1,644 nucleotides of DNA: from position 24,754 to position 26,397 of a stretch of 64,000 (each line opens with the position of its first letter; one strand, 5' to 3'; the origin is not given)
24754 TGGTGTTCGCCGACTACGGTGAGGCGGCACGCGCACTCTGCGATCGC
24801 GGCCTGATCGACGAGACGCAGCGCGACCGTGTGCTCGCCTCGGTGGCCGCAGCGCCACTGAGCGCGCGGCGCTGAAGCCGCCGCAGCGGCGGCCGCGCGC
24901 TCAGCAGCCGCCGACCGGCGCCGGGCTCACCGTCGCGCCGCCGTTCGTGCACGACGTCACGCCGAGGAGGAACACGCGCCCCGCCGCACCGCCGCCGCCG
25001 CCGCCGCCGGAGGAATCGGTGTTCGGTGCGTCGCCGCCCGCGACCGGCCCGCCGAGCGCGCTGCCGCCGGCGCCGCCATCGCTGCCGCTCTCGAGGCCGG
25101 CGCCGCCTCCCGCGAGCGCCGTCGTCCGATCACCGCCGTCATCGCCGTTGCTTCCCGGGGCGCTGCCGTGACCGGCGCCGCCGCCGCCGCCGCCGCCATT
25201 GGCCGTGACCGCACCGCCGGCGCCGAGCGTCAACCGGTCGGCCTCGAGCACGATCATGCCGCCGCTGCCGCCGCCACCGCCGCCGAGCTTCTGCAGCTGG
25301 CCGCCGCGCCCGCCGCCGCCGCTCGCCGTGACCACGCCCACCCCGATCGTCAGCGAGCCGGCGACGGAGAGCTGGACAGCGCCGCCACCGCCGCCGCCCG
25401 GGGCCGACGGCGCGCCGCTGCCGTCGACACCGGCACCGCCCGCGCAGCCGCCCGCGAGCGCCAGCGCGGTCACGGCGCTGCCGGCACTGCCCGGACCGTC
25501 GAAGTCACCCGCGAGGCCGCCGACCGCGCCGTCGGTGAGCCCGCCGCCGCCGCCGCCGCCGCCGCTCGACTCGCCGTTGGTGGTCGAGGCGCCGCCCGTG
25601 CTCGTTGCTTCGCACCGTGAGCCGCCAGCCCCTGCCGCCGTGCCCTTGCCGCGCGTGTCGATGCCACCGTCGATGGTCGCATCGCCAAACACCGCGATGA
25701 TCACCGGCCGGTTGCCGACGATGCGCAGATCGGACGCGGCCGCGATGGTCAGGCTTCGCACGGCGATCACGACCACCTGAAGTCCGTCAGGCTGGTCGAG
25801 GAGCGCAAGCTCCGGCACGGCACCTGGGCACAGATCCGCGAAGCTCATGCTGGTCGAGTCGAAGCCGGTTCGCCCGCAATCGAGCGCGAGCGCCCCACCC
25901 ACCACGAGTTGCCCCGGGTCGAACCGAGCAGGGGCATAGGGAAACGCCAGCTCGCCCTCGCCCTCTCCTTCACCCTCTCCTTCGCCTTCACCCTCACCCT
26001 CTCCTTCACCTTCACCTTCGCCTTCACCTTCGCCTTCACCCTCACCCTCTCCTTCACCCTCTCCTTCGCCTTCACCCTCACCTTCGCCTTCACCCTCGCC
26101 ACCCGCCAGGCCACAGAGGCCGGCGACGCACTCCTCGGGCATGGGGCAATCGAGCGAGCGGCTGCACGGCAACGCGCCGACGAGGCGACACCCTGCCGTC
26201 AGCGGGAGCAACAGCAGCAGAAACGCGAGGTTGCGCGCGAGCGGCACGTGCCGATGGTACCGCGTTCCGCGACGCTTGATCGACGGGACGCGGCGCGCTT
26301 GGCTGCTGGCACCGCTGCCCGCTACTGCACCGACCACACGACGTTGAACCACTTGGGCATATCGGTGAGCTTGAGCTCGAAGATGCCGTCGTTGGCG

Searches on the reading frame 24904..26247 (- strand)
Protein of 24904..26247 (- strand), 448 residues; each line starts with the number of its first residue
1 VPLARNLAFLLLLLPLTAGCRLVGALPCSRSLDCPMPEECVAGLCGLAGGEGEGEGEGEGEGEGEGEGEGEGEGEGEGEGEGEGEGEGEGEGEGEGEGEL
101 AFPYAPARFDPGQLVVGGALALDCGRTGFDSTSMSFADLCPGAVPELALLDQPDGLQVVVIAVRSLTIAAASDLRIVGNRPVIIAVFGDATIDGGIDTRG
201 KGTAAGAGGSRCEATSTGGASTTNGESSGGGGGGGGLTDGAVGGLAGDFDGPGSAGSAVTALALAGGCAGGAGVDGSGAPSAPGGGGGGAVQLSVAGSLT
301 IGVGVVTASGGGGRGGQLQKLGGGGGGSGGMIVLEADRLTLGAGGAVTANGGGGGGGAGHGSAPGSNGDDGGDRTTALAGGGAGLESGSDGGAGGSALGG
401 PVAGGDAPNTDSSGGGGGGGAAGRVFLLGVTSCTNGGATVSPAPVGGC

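Call 7: search_protein_families(library=pfam, proteins=[window:24904-26247:-], max_evalue=1)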
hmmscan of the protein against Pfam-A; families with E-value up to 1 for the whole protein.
window:24904-26247:- (448 aa): 1 family
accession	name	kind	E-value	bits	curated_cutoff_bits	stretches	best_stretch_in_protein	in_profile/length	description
PF22807.2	TrAA12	-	1.2e-07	30.9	30.9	1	50-98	385-433/463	TrAA12-like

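Call 8: search_protein_families(library=ncbifam, proteins=[window:24904-26247:-], max_evalue=1)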
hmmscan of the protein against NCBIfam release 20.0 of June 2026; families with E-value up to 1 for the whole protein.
window:24904-26247:- (448 aa): 1 family
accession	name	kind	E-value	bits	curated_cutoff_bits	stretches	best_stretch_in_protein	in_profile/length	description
NF033849.1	ser_rich_anae_1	subfamily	0.0026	15.2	650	1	50-95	234-283/1163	serine-rich protein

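Call 60: search_protein_families(library=pfam, alignment_id=A5, max_evalue=0.0001)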
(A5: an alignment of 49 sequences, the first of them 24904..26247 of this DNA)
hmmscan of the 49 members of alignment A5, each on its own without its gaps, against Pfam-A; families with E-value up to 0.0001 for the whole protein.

A. member 1, window:24904-26247:- (448 aa): 1 family
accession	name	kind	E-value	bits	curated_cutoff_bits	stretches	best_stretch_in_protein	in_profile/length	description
PF22807.2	TrAA12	-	1.2e-07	30.9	30.9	1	50-98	385-433/463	TrAA12-like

B. families by the number of members that match (of 49 scanned): 17 families
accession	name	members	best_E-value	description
PF22807.2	TrAA12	7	1.3e-10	TrAA12-like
PF13385.13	Laminin_G_3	2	1.5e-09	Concanavalin A-like lectin/glucanases superfamily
PF13948.11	DUF4215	2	9.4e-09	Domain of unknown function (DUF4215)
PF04151.21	PPC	1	2.7e-13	Bacterial pre-peptidase C-terminal domain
PF12947.13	EGF_3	1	1.3e-12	EGF domain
PF10102.14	DUF2341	1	3.1e-11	Domain of unknown function (DUF2341)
PF17803.7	Cadherin_4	1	2.7e-10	Bacterial cadherin-like domain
PF01839.29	FG-GAP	1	1.8e-09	FG-GAP repeat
PF13517.12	FG-GAP_3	1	6.5e-09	FG-GAP-like repeat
PF07602.17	DUF1565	1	8e-09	Protein of unknown function (DUF1565)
PF11721.14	Malectin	1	9.2e-09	Malectin domain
PF17963.7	Big_9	1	2.9e-07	Bacterial Ig domain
PF13229.12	Beta_helix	1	1e-06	Right handed beta helix region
PF14670.12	FXa_inhibition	1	4.2e-06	Coagulation Factor Xa inhibitory site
PF07645.21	EGF_CA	1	4.8e-06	Calcium-binding EGF domain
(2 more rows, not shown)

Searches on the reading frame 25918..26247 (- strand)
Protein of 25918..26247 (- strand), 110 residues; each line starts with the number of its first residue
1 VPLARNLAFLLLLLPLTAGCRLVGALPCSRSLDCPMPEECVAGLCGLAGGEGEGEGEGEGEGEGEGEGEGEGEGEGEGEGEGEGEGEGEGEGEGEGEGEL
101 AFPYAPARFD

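Call 43: search_protein_representatives(protein=window:25918-26247:-)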
Query: 110 residues. Proteins with E-value up to 0.001 (for the whole library): 969; up to 1e-10: 18; up to 1e-30: 0. The best 150 are listed.
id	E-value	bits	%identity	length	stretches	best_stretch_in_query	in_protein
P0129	2.3e-15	72.7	48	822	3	50-99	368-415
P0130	1.8e-14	69.8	69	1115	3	51-100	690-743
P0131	2.8e-13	66.0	61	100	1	9-98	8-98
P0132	3.2e-13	65.8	61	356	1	25-99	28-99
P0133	3.4e-13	65.7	76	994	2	46-100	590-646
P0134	8.2e-13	64.5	67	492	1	18-99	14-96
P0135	8.6e-13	64.4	77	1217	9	49-73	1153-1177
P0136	2.9e-12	62.7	55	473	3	37-95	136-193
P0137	2.9e-12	62.7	45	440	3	24-87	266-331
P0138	3.1e-12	62.6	64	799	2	5-98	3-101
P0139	7.7e-12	61.3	58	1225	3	40-100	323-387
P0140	9.7e-12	61.0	51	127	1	17-101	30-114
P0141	1.1e-11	60.9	73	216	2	39-96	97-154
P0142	1.5e-11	60.4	65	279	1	25-98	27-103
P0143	1.9e-11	60.0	61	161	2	51-105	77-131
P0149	2.3e-10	56.5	59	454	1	26-98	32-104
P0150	2.8e-10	56.3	60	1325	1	7-96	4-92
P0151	3.5e-10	56.0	63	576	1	11-99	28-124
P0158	1.3e-09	54.1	61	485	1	11-100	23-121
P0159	1.6e-09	53.8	65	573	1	11-101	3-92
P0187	2.4e-08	50.0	55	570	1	17-97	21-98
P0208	9.1e-08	48.2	57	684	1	10-92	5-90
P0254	6.9e-07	45.3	68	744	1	7-101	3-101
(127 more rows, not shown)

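Call 47: list_cluster_members(proteins=[P0138, P0150, P0134, P0149, P0151, P0158, P0159, P0187, P0208, P0254])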
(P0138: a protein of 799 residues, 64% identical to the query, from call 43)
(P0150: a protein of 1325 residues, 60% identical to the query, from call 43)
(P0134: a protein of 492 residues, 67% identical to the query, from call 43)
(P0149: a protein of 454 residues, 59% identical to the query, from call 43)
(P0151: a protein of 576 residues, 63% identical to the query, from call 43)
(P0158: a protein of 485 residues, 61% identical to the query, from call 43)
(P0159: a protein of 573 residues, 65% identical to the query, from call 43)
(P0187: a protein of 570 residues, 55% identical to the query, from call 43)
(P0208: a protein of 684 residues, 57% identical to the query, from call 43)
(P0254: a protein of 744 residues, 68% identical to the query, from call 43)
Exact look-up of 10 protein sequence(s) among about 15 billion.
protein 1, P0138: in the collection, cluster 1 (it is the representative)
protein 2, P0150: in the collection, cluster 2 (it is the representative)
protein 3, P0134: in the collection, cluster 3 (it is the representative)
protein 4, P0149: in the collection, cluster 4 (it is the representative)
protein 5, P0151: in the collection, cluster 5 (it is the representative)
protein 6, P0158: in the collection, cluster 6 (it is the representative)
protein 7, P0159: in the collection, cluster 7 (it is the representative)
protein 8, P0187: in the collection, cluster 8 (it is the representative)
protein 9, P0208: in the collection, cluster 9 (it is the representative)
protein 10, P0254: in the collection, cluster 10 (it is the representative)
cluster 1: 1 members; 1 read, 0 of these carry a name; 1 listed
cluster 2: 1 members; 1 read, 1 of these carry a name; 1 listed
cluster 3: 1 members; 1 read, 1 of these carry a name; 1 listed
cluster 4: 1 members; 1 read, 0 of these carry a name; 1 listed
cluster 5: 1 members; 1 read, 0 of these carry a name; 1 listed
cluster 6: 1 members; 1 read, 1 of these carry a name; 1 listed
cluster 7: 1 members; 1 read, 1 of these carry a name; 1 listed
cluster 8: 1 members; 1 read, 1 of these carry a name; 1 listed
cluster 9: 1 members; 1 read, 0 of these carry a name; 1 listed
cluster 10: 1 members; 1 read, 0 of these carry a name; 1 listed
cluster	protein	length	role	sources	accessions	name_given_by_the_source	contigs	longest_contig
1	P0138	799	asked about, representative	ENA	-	-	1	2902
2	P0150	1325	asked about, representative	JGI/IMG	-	hypothetical protein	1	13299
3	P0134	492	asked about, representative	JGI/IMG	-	CSLREA domain-containing protein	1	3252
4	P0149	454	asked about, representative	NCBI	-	-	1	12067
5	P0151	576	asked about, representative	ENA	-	-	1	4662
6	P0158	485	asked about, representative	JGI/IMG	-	Concanavalin A-like lectin/glucanases superfamily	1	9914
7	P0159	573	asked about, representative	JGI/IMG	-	hypothetical protein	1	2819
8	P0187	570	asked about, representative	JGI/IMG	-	cysteine-rich repeat protein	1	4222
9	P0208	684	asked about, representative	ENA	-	-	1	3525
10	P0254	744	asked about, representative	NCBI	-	-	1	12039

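Call 48: search_protein_families(library=pfam, proteins=[P0138, P0150, P0134, P0149, P0151, P0158, P0159, P0187, P0208, P0254], max_evalue=0.001)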
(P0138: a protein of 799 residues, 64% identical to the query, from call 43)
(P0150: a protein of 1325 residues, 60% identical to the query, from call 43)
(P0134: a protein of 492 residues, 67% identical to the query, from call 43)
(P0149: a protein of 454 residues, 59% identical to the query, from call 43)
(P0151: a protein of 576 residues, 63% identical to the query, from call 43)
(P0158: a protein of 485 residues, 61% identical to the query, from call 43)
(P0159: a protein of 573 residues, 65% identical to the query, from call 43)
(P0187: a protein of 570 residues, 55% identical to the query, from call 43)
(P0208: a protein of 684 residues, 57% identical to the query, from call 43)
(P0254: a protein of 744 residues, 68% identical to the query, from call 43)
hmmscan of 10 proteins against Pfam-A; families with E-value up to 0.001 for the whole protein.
P0138 (799 aa): 2 families
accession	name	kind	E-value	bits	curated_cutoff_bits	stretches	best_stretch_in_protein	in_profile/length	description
PF01839.29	FG-GAP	-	1.8e-09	37.7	22.1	1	710-729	3-21/37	FG-GAP repeat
PF13517.12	FG-GAP_3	-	6.5e-09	36.7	26.9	1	717-775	1-58/61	FG-GAP-like repeat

P0150 (1325 aa): 0 families

P0134 (492 aa): 0 families

P0149 (454 aa): 1 family
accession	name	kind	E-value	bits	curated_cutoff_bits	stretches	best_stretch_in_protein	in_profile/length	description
PF22807.2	TrAA12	-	0.0002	20.2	30.9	1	57-103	386-432/463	TrAA12-like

P0151 (576 aa): 0 families

P0158 (485 aa): 1 family
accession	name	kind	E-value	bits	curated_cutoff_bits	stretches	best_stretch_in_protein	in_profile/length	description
PF13385.13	Laminin_G_3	-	7e-07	29.9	27.6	1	353-462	45-148/151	Concanavalin A-like lectin/glucanases superfamily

P0159 (573 aa): 2 families
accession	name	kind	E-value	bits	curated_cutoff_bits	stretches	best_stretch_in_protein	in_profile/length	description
PF22807.2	TrAA12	-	4e-05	22.5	30.9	1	28-113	372-456/463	TrAA12-like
PF00147.23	Fibrinogen_C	-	4.4e-05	23.8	22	0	390-437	3-48/221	Fibrinogen beta and gamma chains, C-terminal globular domain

P0187 (570 aa): 1 family
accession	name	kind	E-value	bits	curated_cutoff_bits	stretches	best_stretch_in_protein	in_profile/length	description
PF13948.11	DUF4215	-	9.4e-09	35.9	27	1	159-191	16-46/47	Domain of unknown function (DUF4215)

P0208 (684 aa): 0 families

P0254 (744 aa): 0 families

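Call 52: find_encoding_contigs(protein=P0149, flank=6000, max_places=2)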
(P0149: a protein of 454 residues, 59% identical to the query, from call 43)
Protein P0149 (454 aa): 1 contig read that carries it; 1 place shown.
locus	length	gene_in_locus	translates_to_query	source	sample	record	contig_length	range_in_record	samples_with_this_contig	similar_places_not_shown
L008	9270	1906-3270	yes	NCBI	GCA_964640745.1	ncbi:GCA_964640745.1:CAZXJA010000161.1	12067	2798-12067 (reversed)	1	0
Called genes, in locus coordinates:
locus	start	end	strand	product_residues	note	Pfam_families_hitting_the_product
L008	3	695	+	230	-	?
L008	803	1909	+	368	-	-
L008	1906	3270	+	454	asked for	-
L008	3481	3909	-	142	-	-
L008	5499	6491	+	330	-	-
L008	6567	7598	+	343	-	-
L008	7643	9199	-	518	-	PF13231:PMT_2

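Call 83: find_encoding_contigs(protein=P0150, flank=5000, max_places=1)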
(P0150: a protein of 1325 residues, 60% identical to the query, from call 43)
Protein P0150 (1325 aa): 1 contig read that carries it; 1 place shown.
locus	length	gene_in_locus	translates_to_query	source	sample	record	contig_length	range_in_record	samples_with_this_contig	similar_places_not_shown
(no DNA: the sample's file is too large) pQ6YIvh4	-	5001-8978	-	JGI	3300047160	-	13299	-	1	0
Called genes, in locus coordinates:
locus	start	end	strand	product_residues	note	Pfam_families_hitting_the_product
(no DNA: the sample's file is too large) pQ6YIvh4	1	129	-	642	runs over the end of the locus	PF00069:Pkinase, PF07714:PK_Tyr_Ser-Thr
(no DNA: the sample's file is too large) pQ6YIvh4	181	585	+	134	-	-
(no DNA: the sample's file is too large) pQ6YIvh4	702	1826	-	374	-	PF00069:Pkinase, PF07714:PK_Tyr_Ser-Thr, PF03109:ABC1 (weak)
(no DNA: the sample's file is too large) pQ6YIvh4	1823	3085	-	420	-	PF16697:Yop-YscD_cpl, PF00498:FHA, PF00158:Sigma54_activat, PF14532:Sigma54_activ_2, PF07728:AAA_5 (weak), PF25601:AAA_lid_14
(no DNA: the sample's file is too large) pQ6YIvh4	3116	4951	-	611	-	PF00069:Pkinase, PF07714:PK_Tyr_Ser-Thr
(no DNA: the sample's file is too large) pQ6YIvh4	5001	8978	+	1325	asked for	-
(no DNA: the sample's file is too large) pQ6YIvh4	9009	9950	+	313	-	-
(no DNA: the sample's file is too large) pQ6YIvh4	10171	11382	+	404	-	?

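Call 84: find_encoding_contigs(protein=P0254, flank=5000, max_places=1)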
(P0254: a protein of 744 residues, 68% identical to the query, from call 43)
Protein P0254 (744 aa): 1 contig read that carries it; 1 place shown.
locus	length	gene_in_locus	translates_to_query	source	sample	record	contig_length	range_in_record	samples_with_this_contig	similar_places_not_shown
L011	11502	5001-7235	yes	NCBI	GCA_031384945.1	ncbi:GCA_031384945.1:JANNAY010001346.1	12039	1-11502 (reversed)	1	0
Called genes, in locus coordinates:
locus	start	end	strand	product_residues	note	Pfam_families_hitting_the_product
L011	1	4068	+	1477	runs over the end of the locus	PF00501:AMP-binding, PF00550:PP-binding, PF01553:Acyltransferase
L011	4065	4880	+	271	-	-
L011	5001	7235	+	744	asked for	-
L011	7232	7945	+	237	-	PF11684:DUF3280 (weak)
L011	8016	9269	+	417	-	PF00202:Aminotran_3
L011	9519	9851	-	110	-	-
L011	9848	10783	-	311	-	-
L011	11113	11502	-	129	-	?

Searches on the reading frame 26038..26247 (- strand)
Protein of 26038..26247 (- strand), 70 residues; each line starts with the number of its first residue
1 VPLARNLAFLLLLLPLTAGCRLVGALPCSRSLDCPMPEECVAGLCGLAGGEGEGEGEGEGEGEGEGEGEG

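Call 51: find_homologous_proteins(query=A4, max_evalue=0.001)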
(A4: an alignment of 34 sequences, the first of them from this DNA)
Query A4 (34 sequences) (70 aa, profile of the alignment): 10 proteins with E <= 0.001 among 8000 candidates.
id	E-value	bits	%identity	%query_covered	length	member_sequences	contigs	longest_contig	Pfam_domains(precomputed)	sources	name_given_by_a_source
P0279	5.4e-11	60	33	56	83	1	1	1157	-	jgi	jgi:hypothetical protein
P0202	4.6e-9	54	-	-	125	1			-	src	-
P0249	3.9e-8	51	-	-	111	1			-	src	-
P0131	4.1e-8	51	-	-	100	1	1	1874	-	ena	-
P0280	5.1e-8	50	-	-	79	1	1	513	-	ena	-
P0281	7.7e-8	50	35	61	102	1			-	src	-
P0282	1.7e-6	46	-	-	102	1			-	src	-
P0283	6.2e-6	44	-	-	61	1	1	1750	-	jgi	jgi:hypothetical protein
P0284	4.6e-5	41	25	51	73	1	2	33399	-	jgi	jgi:hypothetical protein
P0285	1.1e-4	40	34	46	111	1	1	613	-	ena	-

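Call 53: find_encoding_contigs(protein=P0284, flank=6000, max_places=2)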
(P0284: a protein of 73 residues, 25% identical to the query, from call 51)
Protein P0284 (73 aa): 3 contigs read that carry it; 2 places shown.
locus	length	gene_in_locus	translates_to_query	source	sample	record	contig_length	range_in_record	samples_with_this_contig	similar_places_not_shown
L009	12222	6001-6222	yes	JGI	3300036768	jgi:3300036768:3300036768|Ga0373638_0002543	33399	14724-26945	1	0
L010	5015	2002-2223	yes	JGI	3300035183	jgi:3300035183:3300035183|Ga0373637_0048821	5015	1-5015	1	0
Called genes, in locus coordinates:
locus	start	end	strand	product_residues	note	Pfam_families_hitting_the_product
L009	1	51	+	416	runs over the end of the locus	-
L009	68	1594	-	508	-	PF00171:Aldedh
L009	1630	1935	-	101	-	PF03319:EutN_CcmL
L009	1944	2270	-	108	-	PF00936:BMC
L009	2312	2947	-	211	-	PF27545:CsoS1D_N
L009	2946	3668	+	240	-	PF01464:SLT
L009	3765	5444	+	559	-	PF00515:TPR_1 (faint), PF13432:TPR_16, PF12895:ANAPC3 (weak), PF14559:TPR_19, PF25063:ARM_TT21_C (weak), PF13424:TPR_12 (weak), PF13432:TPR_16, PF01987:AIM24 (weak), +10 more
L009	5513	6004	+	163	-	-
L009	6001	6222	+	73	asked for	-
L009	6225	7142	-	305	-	PF01073:3Beta_HSD, PF01370:Epimerase, PF04321:RmlD_sub_bind, PF13460:NAD_binding_10, PF16363:GDP_Man_Dehyd, PF07993:NAD_binding_4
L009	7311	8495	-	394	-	PF00154:RecA_N, PF06745:ATPase (weak), PF08423:Rad51, PF27531:MT3502_N (faint), PF01637:ATPase_2 (weak), PF21096:RecA_C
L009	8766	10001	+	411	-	PF00069:Pkinase, PF07714:PK_Tyr_Ser-Thr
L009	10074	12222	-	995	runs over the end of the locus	PF00595:PDZ, PF13180:PDZ_2 (weak), PF17820:PDZ_6, PF03572:Peptidase_S41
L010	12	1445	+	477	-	PF00515:TPR_1 (faint), PF07719:TPR_2 (faint), PF13181:TPR_8 (faint), PF13424:TPR_12 (weak), PF13432:TPR_16, PF25063:ARM_TT21_C (weak), PF01987:AIM24 (weak)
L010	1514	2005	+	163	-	-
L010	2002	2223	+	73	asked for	-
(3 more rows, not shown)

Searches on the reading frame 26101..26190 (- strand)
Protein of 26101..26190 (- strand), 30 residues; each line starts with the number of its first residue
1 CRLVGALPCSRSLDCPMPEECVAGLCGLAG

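Call 71: search_protein_families(library=pfam, proteins=[window:26101-26190:-], max_evalue=10)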
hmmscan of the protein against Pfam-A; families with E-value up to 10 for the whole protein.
seq(30 aa): 1 family
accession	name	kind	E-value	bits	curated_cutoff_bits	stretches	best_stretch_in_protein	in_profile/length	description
PF23416.1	DUF7107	-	0.032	15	24.6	1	8-26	28-46/48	Domain of unknown function (DUF7107)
